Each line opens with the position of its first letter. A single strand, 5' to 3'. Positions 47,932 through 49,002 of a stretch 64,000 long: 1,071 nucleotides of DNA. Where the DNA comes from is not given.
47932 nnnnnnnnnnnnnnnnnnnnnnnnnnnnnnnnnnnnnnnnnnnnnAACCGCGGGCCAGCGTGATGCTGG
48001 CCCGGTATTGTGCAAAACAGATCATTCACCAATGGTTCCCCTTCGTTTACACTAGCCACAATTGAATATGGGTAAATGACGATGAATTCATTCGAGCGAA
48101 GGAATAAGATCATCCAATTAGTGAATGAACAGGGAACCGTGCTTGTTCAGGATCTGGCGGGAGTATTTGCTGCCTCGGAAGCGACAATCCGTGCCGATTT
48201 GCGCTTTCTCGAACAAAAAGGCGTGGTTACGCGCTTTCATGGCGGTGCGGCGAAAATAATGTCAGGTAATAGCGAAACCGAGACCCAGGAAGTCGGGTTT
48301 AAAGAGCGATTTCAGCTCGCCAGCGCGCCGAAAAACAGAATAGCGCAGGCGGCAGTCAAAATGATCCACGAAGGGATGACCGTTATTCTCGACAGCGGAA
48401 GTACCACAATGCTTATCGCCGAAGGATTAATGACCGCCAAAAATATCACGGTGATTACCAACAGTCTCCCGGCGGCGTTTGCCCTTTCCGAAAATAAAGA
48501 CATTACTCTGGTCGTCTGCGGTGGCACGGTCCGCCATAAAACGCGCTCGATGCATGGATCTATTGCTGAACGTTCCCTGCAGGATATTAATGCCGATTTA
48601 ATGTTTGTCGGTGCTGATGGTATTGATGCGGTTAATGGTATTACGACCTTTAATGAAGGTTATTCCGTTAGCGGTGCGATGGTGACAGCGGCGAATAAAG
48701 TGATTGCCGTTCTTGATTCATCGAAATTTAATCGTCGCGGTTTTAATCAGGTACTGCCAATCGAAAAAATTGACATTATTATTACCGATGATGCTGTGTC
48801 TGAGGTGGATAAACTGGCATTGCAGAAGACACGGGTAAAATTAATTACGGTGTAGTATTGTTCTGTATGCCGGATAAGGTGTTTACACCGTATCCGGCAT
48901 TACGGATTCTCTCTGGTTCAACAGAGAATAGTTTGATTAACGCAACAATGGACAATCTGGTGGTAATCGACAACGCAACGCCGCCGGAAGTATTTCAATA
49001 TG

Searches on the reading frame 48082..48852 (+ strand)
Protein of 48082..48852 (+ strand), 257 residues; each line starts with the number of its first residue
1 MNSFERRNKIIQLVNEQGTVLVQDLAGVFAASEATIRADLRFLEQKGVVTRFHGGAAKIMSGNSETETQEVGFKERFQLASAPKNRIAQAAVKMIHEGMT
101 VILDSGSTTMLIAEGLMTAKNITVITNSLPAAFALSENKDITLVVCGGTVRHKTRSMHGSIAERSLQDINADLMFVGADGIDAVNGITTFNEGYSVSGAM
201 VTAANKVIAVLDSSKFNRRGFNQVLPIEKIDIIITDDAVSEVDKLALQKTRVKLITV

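Call 26: find_related_loci(query=window:48082-48852:+, collection=genome_contigs, flank=10000)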
Query seq(257 aa) (257 aa) in genome_contigs; peptide patterns used: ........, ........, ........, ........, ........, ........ (x = any residue, [..] = any of these).
158 stretches matched a pattern; 56 encode a relative of the query (tblastn E <= 1e-3); 54 distinct loci.
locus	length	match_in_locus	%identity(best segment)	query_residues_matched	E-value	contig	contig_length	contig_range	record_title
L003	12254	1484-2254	100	1-257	1e-170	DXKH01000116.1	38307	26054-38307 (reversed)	MAG TPA_asm: Citrobacter sp. isolate HRGM_Genome_0066 HRGM_Genome_0066_116, whole genome shotgun sequence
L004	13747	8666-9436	98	1-257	9e-169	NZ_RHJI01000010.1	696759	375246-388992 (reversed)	Escherichia sp. E1V33 1V33_10_consensus, whole genome shotgun sequence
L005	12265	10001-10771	98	1-257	1e-168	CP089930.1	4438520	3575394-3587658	Escherichia coli strain E69 chromosome, complete genome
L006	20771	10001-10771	88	1-257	1e-153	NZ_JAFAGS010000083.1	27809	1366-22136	MAG: Pluralibacter sp. isolate CP_BE_BS_1 BE_BS_k147_9194463, whole genome shotgun sequence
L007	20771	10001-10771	86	1-257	5e-150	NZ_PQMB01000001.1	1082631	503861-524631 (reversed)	Citrobacter amalonaticus strain S646 scaffold1.1, whole genome shotgun sequence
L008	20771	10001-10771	74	1-257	2e-125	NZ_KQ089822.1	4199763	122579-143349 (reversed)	Citrobacter sp. MGH106 aetzL-supercont1.1, whole genome shotgun sequence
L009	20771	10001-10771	74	1-257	1e-125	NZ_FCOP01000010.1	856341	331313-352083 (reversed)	Pseudenterobacter timonensis strain mt20, whole genome shotgun sequence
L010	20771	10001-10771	74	1-257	5e-125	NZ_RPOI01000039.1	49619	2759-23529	Citrobacter youngae strain CCUG 30791 citrobacter_youngae_CCUG30791T_0000039, whole genome shotgun sequence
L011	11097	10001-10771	74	1-257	5e-125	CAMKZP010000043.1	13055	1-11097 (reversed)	MAG: uncultured Enterobacter sp. isolate SRR10810004_bin.5_metawrap_v1.3.0_MAG genome assembly, contig: ERZ12407369_391,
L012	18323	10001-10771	74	1-257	6e-125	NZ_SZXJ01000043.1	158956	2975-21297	Citrobacter sp. wls619 contig5, whole genome shotgun sequence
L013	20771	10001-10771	74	1-257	2e-124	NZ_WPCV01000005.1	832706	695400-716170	Citrobacter sp. On2M On2M_5, whole genome shotgun sequence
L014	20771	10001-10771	74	1-257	2e-124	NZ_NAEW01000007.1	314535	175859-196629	Citrobacter braakii strain ATCC 51113 CbraakiiATCC_L001_NODE_7_length_314535__29.653, whole genome shotgun sequence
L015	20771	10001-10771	98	1-257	1e-169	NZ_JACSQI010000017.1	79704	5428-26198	Escherichia whittamii strain Sa2BVA5 NODE_17_length_79704_cov_8.131312, whole genome shotgun sequence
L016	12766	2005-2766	72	1-254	3e-122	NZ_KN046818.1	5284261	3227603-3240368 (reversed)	Klebsiella pneumoniae strain ATCC 13883 scaffold1, whole genome shotgun sequence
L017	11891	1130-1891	72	1-254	7e-122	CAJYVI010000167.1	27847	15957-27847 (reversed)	MAG: uncultured Pseudocitrobacter sp. isolate SP260_1_metabat2_genome_mining.39 genome assembly, contig: k127_47455, who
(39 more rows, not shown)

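Call 66: search_protein_families(library=pfam, proteins=[window:48082-48852:+])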
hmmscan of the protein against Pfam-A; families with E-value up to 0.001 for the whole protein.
window:48082-48852:+ (257 aa): 5 families
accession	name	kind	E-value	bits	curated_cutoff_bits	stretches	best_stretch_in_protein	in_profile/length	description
PF00455.28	DeoRC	-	1.7e-51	174.8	31.8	1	83-236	5-159/160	DeoR C terminal sensor domain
PF08220.18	HTH_DeoR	-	1.3e-16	60.5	21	1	6-58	1-53/57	DeoR-like helix-turn-helix domain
PF00392.27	GntR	-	2e-05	24.6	27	1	7-58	10-63/64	Bacterial regulatory proteins, gntR family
PF08279.18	HTH_11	-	0.00011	22.5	25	1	6-48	1-44/55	HTH domain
PF01144.29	CoA_trans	-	0.00063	19.6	23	1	86-183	3-115/217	Coenzyme A transferase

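Call 69: search_solved_structures(query=window:48082-48852:+, max_evalue=0.001)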
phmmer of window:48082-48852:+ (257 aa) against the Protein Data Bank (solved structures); distinct sequences matched with E-value up to 0.001: 1.
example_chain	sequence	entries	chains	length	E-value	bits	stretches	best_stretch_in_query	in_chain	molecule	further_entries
7l6l_A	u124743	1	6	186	1.4e-11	47.8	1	83-254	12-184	Deoxyribose operon repressor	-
